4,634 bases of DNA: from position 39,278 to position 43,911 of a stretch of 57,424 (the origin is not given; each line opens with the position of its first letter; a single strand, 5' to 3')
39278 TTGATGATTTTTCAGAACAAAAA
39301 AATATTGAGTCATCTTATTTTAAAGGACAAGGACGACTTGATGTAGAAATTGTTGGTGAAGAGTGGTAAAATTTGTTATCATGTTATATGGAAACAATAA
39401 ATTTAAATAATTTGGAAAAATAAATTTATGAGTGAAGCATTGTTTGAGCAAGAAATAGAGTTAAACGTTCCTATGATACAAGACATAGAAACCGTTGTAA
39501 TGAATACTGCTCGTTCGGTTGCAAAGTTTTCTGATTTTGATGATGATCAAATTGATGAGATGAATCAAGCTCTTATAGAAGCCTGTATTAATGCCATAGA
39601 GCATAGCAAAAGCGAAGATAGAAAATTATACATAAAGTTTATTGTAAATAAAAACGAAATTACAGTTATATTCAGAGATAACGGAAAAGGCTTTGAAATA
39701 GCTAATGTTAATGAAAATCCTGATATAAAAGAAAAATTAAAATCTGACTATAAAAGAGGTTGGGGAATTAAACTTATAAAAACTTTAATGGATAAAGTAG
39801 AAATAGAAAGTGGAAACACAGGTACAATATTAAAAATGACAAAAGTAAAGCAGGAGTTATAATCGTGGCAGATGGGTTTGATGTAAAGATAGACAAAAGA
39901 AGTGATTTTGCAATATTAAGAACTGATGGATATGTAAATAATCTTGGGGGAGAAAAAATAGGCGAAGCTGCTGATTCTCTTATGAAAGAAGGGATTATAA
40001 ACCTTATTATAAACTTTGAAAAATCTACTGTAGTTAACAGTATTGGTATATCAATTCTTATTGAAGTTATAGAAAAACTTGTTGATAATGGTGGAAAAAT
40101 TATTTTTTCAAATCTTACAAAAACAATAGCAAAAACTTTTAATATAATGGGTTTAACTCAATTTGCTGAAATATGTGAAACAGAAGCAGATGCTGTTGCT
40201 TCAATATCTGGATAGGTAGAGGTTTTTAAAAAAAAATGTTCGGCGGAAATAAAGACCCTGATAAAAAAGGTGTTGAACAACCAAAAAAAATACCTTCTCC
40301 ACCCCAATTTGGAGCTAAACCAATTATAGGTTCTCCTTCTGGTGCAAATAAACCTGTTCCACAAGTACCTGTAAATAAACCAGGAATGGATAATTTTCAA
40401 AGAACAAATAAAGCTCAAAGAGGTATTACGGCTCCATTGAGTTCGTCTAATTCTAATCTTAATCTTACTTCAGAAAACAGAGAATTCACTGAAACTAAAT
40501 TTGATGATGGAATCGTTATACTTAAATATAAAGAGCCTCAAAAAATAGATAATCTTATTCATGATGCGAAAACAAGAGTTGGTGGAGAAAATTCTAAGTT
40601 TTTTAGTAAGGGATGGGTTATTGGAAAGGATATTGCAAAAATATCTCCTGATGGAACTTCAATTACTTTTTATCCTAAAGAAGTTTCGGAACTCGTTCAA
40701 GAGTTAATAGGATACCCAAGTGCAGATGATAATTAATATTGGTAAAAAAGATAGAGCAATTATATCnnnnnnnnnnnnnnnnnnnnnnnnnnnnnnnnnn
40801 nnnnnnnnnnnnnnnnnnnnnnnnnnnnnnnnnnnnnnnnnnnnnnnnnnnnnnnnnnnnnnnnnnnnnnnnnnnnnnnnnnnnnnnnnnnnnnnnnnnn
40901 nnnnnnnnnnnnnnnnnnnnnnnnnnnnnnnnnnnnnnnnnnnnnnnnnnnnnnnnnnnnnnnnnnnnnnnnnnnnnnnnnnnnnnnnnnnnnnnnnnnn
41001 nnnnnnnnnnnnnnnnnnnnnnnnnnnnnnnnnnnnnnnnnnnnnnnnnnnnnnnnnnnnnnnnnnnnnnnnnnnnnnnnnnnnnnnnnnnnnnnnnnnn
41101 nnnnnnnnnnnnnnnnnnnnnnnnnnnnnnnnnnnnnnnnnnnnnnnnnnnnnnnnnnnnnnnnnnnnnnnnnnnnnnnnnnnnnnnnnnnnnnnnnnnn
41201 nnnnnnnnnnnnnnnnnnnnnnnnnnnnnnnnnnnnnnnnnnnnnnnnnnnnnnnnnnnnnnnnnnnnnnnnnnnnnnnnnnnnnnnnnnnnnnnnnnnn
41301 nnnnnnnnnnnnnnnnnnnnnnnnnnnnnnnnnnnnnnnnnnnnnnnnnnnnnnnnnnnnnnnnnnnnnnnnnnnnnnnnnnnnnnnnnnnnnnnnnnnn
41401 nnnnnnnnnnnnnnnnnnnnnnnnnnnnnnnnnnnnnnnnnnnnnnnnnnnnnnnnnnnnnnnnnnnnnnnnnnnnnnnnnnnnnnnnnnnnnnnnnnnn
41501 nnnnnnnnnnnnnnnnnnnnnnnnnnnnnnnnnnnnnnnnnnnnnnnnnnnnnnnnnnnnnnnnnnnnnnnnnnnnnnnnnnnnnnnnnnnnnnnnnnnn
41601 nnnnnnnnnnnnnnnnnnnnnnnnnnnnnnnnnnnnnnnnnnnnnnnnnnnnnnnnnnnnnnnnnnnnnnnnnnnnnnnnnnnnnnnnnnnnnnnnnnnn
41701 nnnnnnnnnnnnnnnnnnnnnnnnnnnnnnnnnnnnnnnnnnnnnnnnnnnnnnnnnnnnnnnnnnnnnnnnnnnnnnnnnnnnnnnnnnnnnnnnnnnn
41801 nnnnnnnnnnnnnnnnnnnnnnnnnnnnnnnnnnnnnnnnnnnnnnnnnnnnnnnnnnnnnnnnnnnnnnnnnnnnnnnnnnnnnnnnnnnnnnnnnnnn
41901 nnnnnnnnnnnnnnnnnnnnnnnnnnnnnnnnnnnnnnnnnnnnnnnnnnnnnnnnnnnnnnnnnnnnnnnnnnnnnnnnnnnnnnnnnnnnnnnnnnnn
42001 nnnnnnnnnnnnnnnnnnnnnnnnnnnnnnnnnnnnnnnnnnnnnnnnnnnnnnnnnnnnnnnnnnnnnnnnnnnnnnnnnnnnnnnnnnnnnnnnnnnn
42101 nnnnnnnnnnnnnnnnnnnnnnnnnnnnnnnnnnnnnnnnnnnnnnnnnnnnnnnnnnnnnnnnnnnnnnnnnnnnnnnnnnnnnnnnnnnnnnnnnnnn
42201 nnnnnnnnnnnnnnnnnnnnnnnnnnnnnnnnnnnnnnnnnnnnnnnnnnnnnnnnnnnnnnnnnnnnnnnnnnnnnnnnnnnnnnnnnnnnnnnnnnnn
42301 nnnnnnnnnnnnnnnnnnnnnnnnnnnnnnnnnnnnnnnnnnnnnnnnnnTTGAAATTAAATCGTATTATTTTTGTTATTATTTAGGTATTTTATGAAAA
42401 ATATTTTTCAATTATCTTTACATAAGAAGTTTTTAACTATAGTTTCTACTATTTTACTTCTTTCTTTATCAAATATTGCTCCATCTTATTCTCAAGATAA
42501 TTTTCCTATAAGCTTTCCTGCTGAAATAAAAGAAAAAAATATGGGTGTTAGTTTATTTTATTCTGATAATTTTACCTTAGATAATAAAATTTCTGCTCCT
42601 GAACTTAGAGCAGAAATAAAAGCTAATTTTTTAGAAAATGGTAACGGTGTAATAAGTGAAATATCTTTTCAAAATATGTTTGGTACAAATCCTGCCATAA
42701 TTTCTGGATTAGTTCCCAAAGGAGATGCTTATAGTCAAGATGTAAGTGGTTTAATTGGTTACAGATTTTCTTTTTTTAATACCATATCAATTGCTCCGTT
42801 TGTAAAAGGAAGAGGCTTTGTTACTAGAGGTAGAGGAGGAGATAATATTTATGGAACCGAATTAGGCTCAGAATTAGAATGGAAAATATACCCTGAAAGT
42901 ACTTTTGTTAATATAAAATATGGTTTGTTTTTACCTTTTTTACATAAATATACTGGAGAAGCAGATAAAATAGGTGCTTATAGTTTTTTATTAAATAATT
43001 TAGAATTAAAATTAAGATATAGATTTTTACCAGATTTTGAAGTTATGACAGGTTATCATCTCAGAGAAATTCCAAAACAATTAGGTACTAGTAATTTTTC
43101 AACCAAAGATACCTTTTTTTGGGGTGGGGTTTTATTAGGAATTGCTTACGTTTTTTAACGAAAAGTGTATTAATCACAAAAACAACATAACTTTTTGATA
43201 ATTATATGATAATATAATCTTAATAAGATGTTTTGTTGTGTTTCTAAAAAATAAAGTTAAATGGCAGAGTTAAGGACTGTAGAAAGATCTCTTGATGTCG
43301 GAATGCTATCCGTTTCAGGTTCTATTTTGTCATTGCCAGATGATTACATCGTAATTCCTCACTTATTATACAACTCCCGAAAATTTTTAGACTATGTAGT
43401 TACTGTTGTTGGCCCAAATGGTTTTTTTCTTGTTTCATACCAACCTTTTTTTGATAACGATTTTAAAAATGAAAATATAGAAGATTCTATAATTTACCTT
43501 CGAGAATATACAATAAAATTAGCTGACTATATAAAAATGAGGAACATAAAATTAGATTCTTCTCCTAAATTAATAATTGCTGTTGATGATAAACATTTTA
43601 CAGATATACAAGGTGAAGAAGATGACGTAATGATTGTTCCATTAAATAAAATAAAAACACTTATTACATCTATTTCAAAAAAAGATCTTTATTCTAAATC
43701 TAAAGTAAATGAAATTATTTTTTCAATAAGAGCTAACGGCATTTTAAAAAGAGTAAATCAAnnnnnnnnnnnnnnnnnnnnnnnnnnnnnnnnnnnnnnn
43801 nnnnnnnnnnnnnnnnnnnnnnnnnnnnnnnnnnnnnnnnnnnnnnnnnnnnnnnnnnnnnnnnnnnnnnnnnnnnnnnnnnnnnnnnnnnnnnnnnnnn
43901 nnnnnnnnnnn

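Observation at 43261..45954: Membrane protein combining a NERD-like domain, a pseudokinase and a kinase in tandem (JAK-like arrangement) with an extracytoplasmic tail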

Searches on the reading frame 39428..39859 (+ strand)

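Call 7: search_protein_families(library=pfam, proteins=[window:39428-39859:+], max_evalue=0.01)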
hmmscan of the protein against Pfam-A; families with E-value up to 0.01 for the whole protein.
window:39428-39859:+ (144 aa): 3 families
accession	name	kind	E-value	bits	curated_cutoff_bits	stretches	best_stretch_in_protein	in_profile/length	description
PF13581.12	HATPase_c_2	-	2.5e-20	73.2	27.4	1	24-139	11-127/127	Histidine kinase-like ATPase domain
PF02518.31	HATPase_c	-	4.4e-06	27.5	26.4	1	43-133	4-101/111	Histidine kinase-, DNA gyrase B-, and HSP90-like ATPase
PF14501.12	HATPase_c_5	-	0.00069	19.9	22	1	55-124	16-82/102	GHKL domain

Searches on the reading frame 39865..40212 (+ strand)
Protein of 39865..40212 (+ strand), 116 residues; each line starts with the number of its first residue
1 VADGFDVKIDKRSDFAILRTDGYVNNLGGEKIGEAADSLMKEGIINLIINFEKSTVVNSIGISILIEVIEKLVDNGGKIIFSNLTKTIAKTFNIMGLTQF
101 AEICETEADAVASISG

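Call 7: search_protein_families(library=pfam, proteins=[window:39865-40212:+], max_evalue=0.01)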
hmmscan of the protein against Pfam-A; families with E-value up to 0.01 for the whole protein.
window:39865-40212:+ (116 aa): 1 family
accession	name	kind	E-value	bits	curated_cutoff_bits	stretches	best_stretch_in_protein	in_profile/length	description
PF01740.26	STAS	-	7.8e-12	45.3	22.6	1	8-110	3-106/106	STAS domain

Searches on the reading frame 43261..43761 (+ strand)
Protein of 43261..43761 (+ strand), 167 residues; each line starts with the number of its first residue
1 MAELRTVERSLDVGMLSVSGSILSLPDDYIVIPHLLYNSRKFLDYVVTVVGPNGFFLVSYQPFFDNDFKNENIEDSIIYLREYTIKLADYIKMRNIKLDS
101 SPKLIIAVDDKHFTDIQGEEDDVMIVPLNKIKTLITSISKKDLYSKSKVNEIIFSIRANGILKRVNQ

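Call 5: search_protein_families(library=pfam, proteins=[window:43261-43761:+], max_evalue=10)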
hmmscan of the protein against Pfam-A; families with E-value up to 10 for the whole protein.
seq(167 aa): 1 family
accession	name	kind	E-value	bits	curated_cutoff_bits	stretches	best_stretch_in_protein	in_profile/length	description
PF19234.4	DUF5887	-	0.073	13.5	32.7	1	60-137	5-81/136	Family of unknown function (DUF5887)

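Call 17: find_homologous_proteins(query=A2, max_evalue=0.001)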
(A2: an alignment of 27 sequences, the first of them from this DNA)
Query A2 (27 sequences) (165 aa, profile of the alignment): 2 proteins with E <= 0.001 among 8000 candidates.
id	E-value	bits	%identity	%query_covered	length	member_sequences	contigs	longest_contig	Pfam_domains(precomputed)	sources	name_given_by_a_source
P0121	1.9e-44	170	37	38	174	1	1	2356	PF08378.18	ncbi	ncbi:MAG TPA: nuclease-related domain-containing protein, partial [Oscillatoriaceae cyanobacterium]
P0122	1.1e-25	109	68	45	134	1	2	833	-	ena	-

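Call 24: search_protein_families(library=ncbifam, proteins=[window:43261-43755:+], max_evalue=1)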
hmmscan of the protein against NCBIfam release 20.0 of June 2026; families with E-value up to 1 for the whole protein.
seq(165 aa): 0 families

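Call 52: search_protein_representatives(alignment_id=A2)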
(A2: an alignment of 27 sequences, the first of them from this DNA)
Query: 27 sequences, 165 profile positions. Proteins with E-value up to 0.001 (for the whole library): 1183; up to 1e-10: 29; up to 1e-30: 11. The best 150 are listed.
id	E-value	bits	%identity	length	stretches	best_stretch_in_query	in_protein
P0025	1.4e-52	194.5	-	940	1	1-165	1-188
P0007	4.5e-52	192.8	-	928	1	1-165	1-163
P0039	1.9e-49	184.3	-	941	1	1-165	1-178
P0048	2.3e-46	174.2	-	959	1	1-165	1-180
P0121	6.0e-45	169.6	-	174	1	1-153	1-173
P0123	2.8e-40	154.4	-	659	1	2-165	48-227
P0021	1.8e-39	151.8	-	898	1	1-165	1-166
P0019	3.1e-38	147.8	-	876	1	1-163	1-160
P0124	6.3e-34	133.8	-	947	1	1-165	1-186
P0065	7.5e-33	130.3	-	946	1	1-165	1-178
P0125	5.3e-31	124.2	-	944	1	1-165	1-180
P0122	3.4e-26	108.6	-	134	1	1-77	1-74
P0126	7.8e-18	81.4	-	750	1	1-165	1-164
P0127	4.8e-16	75.6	-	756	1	1-165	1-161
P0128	1.6e-15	73.9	-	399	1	14-158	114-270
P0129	3.2e-15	72.9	-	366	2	22-157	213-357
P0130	6.0e-14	68.8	-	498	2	13-160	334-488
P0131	3.8e-13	66.2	-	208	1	12-161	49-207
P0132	5.4e-13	65.7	-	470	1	1-157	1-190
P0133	2.7e-11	60.1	-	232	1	13-157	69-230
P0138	5.5e-11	59.1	-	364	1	20-159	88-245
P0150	7.2e-10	55.5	-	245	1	13-161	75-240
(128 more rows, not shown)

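Call 53: search_protein_families(library=pfam, proteins=[P0123, P0126, P0128, P0129, P0130, P0131, P0132, P0133, P0138, P0150], max_evalue=0.001)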
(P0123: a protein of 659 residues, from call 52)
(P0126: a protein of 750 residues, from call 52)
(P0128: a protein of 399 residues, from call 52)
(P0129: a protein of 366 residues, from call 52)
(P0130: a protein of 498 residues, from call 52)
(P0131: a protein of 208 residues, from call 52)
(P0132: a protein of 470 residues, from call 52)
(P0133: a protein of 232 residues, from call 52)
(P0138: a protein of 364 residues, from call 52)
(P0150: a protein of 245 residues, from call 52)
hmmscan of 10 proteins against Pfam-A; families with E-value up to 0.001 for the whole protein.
P0123 (659 aa): 7 families
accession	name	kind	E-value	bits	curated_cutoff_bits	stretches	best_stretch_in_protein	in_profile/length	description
PF00069.31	Pkinase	-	1.2e-65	222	31.7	2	245-484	16-260/263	Protein kinase domain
PF07714.23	PK_Tyr_Ser-Thr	-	5.8e-45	154.1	23.1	2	274-438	43-204/258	Protein tyrosine and serine/threonine kinase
PF01636.29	APH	-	6e-09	36.4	23.2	1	609-653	147-197/239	Phosphotransferase enzyme family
PF06293.20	Kdo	-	2.4e-07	30.9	21.3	0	580-650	91-166/207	Lipopolysaccharide kinase (Kdo/WaaP) family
PF08378.17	NERD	-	8.8e-07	29.9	22.1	1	59-173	4-111/111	Nuclease-related domain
PF03109.22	ABC1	-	5.1e-06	26.2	22.9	1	581-653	143-214/244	ABC1 atypical kinase-like domain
PF14531.12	Kinase-like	-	8.8e-05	22.3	25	0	320-444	132-256/289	Kinase-like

P0126 (750 aa): 3 families
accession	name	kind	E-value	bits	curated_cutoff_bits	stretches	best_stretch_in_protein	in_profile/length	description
PF00069.31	Pkinase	-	5.7e-52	177.1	31.7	2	180-377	14-203/263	Protein kinase domain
PF07714.23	PK_Tyr_Ser-Thr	-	1e-45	156.6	23.1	2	190-371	28-205/258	Protein tyrosine and serine/threonine kinase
PF14531.12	Kinase-like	-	1.2e-05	25.2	25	1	274-407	152-289/289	Kinase-like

P0128 (399 aa): 1 family
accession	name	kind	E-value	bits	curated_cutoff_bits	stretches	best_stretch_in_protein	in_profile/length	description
PF08378.17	NERD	-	1.9e-26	93.2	22.1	1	111-226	2-111/111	Nuclease-related domain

P0129 (366 aa): 1 family
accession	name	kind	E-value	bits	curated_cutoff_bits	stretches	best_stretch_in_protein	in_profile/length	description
PF08378.17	NERD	-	2.9e-35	121.6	22.1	2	17-123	1-110/111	Nuclease-related domain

P0130 (498 aa): 1 family
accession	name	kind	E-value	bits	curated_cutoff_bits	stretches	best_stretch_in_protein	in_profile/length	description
PF08378.17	NERD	-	1.2e-41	142.1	22.1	2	117-233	1-110/111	Nuclease-related domain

P0131 (208 aa): 1 family
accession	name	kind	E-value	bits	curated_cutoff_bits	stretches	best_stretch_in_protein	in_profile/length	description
PF08378.17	NERD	-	1.3e-14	55.1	22.1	1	51-153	5-110/111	Nuclease-related domain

P0132 (470 aa): 3 families
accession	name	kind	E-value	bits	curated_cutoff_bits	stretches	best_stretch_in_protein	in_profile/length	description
PF00069.31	Pkinase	-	2e-19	70.4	31.7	1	247-418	36-195/263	Protein kinase domain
PF08378.17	NERD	-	1.8e-13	51.4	22.1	1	15-115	2-96/111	Nuclease-related domain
PF07714.23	PK_Tyr_Ser-Thr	-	3e-12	46.9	23.1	1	245-415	37-199/258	Protein tyrosine and serine/threonine kinase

P0133 (232 aa): 1 family
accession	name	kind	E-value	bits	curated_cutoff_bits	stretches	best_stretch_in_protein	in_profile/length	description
PF08378.17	NERD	-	4.9e-22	79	22.1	1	67-183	2-111/111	Nuclease-related domain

P0138 (364 aa): 1 family
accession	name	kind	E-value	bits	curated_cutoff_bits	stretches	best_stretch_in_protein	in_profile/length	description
PF08378.17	NERD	-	3e-20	73.2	22.1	1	72-195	2-111/111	Nuclease-related domain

P0150 (245 aa): 1 family
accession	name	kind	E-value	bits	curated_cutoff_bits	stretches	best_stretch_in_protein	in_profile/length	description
PF08378.17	NERD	-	5.7e-15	56.2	22.1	1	73-186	2-109/111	Nuclease-related domain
